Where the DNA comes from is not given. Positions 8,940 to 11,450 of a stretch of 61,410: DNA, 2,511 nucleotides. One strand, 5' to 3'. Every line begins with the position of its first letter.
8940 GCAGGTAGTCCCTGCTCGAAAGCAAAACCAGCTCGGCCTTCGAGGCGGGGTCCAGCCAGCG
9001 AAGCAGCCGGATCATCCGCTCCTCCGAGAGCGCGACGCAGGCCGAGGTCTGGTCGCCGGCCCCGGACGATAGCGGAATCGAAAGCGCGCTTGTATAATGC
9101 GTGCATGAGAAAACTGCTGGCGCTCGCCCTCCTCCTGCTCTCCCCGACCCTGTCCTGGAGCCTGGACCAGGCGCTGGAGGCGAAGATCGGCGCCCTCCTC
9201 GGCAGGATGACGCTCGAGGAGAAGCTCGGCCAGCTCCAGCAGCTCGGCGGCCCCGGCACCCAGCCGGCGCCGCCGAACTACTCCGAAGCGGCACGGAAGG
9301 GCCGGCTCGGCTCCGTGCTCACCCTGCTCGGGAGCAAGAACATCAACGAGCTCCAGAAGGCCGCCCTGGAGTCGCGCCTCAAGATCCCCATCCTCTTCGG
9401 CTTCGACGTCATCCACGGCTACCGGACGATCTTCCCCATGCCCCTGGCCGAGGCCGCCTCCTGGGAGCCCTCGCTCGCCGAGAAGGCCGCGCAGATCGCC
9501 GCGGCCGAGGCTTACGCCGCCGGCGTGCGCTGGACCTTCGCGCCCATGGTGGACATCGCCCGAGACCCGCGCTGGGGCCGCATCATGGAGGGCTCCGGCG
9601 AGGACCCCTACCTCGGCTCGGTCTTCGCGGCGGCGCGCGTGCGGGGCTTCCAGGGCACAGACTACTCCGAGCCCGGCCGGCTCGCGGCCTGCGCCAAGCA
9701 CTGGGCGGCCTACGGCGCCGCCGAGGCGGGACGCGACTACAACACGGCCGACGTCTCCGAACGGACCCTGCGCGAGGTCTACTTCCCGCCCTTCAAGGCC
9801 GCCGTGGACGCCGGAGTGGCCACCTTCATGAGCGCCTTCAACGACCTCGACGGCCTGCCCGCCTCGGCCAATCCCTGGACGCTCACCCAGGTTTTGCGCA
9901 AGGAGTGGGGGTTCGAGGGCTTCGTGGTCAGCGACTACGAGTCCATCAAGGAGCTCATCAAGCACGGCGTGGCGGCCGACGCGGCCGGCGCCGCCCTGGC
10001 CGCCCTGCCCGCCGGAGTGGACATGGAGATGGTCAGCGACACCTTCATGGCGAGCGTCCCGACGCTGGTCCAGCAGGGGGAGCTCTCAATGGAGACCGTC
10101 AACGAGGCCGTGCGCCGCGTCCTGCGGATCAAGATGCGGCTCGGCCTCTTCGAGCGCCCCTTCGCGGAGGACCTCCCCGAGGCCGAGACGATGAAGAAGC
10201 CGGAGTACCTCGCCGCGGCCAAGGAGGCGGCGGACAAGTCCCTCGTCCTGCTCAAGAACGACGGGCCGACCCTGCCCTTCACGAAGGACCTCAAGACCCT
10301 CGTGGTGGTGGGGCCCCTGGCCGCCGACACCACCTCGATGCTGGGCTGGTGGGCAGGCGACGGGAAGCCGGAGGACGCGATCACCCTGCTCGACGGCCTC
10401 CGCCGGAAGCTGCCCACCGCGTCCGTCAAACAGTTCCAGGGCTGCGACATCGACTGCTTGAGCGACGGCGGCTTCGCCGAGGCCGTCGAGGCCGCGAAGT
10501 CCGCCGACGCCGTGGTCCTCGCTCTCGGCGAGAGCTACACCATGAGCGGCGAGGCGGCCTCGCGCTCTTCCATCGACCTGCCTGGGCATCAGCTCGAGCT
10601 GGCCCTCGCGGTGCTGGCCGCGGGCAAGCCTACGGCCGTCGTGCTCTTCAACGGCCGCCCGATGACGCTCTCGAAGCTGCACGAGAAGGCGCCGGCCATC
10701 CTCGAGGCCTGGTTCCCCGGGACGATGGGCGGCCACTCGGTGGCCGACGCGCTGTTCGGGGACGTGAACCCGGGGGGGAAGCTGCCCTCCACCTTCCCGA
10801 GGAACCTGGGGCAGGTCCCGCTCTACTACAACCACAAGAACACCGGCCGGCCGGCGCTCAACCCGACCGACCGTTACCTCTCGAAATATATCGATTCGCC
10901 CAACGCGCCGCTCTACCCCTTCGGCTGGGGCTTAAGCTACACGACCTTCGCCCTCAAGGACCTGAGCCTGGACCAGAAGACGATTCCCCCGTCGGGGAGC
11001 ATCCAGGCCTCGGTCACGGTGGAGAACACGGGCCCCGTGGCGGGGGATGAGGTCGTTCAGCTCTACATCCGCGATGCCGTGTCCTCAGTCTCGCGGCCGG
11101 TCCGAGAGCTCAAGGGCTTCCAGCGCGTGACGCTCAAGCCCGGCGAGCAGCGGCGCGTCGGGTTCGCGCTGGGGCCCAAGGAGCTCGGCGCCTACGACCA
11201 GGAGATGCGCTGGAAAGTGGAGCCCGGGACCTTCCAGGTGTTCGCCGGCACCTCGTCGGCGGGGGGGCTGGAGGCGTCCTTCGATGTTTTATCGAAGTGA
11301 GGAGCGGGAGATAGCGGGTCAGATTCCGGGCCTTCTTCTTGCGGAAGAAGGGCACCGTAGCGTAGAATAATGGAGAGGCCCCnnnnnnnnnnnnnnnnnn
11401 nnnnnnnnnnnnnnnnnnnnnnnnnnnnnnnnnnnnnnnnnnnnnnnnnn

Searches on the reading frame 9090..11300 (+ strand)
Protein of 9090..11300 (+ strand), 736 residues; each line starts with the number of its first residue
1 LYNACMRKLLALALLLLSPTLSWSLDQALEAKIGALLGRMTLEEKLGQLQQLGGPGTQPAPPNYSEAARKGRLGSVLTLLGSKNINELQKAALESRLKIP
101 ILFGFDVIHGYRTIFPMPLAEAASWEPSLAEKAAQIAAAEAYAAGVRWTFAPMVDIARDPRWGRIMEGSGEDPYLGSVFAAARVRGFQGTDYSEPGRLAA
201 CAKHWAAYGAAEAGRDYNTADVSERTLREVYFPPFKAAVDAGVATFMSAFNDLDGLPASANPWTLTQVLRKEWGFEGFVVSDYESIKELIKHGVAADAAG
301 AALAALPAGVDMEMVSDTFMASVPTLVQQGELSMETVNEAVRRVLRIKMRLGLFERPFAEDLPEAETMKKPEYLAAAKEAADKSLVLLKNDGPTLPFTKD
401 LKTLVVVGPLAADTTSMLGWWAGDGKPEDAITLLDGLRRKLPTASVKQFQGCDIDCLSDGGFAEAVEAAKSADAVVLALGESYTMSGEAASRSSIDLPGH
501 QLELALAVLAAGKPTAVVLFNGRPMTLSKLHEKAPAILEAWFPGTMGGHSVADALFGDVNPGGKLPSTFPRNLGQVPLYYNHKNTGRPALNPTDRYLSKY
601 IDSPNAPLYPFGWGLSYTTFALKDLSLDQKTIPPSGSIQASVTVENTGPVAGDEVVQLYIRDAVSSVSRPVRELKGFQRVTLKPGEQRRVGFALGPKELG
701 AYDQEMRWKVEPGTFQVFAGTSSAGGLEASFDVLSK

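Call 34: search_protein_families(library=pfam, proteins=[window:9090-11300:+], max_evalue=0.001)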
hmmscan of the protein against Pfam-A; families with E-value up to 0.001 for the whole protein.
window:9090-11300:+ (736 aa): 3 families
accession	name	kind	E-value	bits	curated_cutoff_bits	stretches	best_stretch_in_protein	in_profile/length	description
PF00933.27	Glyco_hydro_3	-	4.3e-71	240.4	27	1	41-347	1-316/316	Glycosyl hydrolase family 3 N terminal domain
PF01915.27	Glyco_hydro_3_C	-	5.7e-57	193.4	31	1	385-617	1-200/200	Glycosyl hydrolase family 3 C-terminal domain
PF14310.12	Fn3-like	-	9e-27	93.5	25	1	654-723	1-71/71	Fibronectin type III-like domain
